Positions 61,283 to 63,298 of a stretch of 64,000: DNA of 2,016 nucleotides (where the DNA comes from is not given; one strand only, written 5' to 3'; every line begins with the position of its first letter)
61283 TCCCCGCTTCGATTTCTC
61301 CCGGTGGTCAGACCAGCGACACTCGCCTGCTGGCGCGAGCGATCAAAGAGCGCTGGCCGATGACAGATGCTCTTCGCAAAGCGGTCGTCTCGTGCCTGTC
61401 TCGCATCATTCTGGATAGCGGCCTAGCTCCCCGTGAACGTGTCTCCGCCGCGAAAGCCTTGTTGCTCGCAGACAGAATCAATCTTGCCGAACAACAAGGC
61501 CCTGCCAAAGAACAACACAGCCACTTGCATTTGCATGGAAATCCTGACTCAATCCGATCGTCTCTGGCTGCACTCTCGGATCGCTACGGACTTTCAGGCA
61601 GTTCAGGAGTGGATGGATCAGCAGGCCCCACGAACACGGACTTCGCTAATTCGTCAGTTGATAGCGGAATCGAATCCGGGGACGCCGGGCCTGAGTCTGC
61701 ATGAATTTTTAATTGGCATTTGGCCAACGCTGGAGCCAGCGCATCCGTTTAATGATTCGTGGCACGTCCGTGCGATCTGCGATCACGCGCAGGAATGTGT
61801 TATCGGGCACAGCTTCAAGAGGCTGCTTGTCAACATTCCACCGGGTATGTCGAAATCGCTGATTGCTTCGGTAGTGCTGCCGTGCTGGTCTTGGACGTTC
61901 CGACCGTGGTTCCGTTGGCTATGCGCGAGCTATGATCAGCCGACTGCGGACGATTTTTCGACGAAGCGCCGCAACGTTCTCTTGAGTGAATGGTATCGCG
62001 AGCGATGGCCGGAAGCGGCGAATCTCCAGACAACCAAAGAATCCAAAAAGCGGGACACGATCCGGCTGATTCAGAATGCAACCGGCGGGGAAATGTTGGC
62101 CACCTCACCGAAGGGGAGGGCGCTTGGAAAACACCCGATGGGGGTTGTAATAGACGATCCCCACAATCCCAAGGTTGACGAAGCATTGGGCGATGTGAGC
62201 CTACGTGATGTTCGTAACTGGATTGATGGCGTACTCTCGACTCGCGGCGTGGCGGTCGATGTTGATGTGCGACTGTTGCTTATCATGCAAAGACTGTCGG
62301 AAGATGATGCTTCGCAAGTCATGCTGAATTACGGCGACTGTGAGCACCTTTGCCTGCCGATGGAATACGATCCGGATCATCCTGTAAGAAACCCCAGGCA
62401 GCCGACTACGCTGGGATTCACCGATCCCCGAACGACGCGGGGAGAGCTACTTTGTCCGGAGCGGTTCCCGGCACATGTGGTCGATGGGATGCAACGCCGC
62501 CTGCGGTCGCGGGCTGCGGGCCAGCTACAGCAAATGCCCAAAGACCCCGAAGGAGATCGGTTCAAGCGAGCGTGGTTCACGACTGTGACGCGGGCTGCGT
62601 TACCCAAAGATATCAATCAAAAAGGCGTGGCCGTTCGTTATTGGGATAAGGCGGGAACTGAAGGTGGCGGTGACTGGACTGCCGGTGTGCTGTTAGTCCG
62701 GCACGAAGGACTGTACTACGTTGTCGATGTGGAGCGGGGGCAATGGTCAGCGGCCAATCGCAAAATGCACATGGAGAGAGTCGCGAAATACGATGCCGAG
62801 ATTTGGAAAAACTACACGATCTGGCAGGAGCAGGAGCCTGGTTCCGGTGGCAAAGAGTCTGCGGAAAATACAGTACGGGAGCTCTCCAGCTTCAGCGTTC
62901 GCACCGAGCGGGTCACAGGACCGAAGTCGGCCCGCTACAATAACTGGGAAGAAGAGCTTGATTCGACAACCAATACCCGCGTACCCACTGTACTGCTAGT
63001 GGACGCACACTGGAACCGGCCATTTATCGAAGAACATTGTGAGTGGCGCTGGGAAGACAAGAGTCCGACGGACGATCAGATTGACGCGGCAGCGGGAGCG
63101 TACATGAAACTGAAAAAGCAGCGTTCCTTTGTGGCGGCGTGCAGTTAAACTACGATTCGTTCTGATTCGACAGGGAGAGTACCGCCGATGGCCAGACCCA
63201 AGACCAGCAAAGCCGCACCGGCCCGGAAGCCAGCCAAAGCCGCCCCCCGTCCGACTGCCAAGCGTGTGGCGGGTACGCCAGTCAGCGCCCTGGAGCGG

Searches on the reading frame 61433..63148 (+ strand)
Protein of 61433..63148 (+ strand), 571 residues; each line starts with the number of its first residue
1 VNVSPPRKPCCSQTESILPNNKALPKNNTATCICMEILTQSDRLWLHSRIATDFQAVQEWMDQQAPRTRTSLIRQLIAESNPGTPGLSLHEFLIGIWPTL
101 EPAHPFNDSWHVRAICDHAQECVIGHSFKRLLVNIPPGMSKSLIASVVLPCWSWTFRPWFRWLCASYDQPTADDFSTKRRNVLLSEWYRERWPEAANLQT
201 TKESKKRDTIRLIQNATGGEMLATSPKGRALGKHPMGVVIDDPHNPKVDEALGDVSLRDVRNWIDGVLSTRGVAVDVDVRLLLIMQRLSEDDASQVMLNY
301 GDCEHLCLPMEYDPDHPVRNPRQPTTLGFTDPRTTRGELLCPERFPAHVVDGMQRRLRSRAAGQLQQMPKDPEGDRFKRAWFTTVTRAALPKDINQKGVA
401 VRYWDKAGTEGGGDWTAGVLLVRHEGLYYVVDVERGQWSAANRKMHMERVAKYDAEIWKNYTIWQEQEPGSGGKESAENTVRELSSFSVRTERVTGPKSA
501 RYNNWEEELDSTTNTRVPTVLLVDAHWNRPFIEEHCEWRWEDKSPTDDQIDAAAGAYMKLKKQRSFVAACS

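Call 34: search_protein_families(library=phrogs, proteins=[window:61433-63148:+], max_evalue=0.00001)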
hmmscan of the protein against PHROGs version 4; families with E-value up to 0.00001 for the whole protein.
window:61433-63148:+ (571 aa): 6 families
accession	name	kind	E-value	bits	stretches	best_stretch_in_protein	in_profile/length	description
phrog_38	-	head and packaging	1.9e-58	199.8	1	88-563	272-706/760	terminase large subunit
phrog_979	-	head and packaging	8.4e-25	88.5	1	374-566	413-605/642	terminase large subunit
phrog_4758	-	head and packaging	1.2e-24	88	1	104-299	34-219/243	terminase large subunit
phrog_5573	-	head and packaging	9.2e-11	42.6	1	337-563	24-237/250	terminase large subunit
phrog_12171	-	head and packaging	8.6e-10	39.7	1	461-566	5-101/110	terminase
phrog_9453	-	head and packaging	9.1e-08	33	1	375-507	11-156/233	terminase large subunit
